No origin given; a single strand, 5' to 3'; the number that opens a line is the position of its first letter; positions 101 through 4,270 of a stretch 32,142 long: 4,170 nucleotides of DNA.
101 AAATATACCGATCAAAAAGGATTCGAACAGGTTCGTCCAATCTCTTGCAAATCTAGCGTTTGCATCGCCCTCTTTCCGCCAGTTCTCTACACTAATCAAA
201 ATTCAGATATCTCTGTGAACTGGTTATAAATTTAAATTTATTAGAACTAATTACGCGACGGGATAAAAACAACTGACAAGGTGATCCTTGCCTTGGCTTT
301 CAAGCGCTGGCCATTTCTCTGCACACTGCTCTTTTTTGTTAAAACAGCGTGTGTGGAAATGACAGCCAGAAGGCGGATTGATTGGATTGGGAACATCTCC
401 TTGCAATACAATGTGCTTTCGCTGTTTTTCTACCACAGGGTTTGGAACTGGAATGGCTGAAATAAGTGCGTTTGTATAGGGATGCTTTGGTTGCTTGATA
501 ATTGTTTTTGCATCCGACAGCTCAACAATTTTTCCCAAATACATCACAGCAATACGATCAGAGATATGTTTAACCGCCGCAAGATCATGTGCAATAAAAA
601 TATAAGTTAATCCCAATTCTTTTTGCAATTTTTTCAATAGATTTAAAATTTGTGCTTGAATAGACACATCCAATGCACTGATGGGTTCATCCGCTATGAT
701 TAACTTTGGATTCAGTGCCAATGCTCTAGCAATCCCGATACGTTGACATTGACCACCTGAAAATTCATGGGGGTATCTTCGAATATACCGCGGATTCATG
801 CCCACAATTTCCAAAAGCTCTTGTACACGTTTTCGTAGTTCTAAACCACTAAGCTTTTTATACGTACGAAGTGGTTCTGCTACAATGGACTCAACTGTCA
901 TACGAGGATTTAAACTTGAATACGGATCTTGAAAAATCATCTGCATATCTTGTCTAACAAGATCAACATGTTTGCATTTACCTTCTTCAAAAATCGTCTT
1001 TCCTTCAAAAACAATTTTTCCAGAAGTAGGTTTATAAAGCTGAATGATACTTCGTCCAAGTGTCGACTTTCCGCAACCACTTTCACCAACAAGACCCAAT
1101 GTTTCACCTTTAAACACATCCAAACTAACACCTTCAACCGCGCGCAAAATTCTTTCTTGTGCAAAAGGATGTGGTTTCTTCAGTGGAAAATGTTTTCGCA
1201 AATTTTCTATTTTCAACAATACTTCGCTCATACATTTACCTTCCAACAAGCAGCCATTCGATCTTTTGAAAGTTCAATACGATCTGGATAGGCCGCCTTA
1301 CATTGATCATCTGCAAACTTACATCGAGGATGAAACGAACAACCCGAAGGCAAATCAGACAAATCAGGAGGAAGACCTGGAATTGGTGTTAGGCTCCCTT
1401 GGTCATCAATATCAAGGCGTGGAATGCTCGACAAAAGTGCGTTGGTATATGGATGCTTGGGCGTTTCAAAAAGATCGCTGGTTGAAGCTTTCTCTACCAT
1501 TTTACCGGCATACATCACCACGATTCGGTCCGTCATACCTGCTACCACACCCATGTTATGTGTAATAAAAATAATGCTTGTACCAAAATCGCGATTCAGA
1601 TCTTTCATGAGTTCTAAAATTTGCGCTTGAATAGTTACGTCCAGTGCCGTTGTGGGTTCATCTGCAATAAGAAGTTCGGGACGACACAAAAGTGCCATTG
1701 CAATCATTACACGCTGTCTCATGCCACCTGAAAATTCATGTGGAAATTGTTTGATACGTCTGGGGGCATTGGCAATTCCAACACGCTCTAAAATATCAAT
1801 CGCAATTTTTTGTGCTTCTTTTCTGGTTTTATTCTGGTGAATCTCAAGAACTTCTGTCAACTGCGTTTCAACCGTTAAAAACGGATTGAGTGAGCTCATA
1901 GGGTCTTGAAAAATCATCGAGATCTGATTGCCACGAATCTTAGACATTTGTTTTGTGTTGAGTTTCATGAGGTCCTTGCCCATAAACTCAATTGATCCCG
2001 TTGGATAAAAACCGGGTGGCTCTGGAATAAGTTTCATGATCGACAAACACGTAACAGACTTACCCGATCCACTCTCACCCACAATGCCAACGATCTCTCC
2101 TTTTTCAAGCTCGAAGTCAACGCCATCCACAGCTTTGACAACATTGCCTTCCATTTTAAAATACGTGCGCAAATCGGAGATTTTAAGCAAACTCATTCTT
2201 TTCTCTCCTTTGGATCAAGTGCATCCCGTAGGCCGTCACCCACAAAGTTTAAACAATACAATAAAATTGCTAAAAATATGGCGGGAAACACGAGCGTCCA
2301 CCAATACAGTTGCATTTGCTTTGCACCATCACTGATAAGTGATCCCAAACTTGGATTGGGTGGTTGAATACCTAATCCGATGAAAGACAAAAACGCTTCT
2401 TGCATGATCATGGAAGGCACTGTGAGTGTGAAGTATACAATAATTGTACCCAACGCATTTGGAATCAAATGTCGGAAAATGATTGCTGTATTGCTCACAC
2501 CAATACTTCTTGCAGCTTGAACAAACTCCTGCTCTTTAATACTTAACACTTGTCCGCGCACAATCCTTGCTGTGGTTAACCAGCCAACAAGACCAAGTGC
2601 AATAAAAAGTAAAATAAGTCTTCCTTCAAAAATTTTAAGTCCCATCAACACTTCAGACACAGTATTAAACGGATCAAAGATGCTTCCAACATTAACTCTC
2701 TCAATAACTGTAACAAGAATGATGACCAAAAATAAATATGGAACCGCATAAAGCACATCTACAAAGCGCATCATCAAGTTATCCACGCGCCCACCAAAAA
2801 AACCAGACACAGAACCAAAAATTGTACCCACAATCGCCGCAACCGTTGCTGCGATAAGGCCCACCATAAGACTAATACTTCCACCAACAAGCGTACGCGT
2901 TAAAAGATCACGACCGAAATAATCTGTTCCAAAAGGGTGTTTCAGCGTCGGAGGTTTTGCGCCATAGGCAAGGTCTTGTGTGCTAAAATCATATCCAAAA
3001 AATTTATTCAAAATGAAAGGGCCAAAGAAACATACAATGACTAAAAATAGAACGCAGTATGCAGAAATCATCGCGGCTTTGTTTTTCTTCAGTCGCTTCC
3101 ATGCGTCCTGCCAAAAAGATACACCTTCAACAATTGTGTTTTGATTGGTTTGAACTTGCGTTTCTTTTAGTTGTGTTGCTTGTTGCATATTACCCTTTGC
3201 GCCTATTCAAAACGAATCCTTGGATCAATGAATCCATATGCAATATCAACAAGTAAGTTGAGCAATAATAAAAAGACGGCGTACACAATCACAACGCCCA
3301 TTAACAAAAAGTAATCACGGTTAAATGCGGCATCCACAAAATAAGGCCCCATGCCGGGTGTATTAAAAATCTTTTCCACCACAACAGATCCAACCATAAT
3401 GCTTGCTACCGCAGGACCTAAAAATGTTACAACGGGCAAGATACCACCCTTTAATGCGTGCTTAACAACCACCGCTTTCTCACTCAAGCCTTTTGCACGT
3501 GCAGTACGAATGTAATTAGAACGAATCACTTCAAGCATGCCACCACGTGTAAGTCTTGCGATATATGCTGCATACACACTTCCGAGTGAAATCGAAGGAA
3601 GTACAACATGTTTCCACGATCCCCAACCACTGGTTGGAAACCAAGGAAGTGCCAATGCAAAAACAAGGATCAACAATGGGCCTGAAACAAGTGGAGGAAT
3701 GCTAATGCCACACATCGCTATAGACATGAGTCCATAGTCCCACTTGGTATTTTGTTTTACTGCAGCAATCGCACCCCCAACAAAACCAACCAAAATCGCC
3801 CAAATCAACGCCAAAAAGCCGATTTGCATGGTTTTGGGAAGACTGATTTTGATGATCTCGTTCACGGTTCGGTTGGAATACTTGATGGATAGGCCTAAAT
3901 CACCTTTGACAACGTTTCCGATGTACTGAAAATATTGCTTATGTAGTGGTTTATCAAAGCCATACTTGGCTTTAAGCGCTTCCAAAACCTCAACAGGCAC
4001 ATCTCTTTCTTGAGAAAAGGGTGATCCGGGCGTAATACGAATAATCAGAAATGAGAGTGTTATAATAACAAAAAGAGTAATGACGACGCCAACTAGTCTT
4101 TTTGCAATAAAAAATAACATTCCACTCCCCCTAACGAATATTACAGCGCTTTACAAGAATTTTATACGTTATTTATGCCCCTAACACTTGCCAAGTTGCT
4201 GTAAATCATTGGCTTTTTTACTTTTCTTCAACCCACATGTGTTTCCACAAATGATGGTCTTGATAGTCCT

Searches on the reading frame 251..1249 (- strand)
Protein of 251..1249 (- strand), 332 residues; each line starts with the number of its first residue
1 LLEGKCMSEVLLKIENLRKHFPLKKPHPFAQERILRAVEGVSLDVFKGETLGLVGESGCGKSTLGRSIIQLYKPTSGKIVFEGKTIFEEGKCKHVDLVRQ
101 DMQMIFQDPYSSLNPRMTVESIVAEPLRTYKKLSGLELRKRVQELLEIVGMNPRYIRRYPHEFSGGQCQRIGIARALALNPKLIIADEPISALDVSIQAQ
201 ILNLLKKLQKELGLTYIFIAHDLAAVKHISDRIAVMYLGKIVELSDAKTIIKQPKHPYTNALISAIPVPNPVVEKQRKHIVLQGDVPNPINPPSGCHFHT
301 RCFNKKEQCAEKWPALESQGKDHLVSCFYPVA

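Call 74: search_protein_families(library=pfam, proteins=[window:251-1249:-])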
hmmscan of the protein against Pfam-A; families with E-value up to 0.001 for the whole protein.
window:251-1249:- (332 aa): 2 families
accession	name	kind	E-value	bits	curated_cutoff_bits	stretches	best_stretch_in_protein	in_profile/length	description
PF00005.33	ABC_tran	-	2.5e-34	119.2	25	1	39-190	2-136/137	ABC transporter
PF08352.17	oligo_HPY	-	2.8e-17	63.3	27.1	1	242-309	1-65/65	Oligopeptide/dipeptide transporter, C-terminal region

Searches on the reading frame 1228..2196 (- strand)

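Call 74: search_protein_families(library=pfam, proteins=[window:1228-2196:-])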
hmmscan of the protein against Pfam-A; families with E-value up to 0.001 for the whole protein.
window:1228-2196:- (322 aa): 4 families
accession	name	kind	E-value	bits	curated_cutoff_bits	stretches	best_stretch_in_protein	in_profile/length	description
PF00005.33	ABC_tran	-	8.8e-32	111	25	1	24-183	2-137/137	ABC transporter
PF08352.17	oligo_HPY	-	9.4e-22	77.6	27.1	1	234-299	1-65/65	Oligopeptide/dipeptide transporter, C-terminal region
PF13304.12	AAA_21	-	6.1e-08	33.5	27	1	151-218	234-303/304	AAA domain, putative AbiEii toxin, Type IV TA system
PF02463.25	SMC_N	-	0.00047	20.1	40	0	34-229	25-212/220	RecF/RecN/SMC N terminal domain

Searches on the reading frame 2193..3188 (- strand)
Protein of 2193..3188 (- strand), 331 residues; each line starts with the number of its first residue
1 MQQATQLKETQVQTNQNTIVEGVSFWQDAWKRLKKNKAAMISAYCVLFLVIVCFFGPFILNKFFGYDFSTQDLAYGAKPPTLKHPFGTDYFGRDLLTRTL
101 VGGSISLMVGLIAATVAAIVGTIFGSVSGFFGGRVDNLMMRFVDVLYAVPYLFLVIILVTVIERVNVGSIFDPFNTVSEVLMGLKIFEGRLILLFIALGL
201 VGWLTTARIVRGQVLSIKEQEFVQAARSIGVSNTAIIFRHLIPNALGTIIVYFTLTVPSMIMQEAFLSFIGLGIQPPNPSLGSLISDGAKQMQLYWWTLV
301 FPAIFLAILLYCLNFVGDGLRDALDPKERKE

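Call 74: search_protein_families(library=pfam, proteins=[window:2193-3188:-])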
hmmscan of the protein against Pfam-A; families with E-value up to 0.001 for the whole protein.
window:2193-3188:- (331 aa): 2 families
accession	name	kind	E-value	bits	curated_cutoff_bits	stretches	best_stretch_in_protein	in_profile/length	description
PF00528.27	BPD_transp_1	-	2.4e-34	119.1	26.4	1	121-329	1-183/184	Binding-protein-dependent transport system inner membrane component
PF12911.12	OppC_N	-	4.5e-17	62.1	23.9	1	24-80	1-53/53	N-terminal TM domain of oligopeptide transport permease C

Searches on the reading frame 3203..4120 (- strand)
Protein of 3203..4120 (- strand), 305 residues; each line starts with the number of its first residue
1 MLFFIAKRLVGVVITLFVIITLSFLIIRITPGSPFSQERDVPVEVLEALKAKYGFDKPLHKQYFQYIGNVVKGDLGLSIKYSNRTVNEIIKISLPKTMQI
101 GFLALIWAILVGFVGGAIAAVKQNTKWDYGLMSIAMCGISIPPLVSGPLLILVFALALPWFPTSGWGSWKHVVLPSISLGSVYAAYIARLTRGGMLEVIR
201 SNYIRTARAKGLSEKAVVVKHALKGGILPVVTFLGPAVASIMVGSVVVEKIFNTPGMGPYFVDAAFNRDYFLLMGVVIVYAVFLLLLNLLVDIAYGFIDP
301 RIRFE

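Call 74: search_protein_families(library=pfam, proteins=[window:3203-4120:-])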
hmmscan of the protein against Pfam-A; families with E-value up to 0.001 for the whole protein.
window:3203-4120:- (305 aa): 2 families
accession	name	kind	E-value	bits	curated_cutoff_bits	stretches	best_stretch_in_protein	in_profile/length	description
PF00528.27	BPD_transp_1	-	1.4e-39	136.2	26.4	1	112-303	1-183/184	Binding-protein-dependent transport system inner membrane component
PF19300.4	BPD_transp_1_N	-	3e-09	37.5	23.8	1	1-74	1-76/114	Binding-prot-dependent transport system membrane comp, N-term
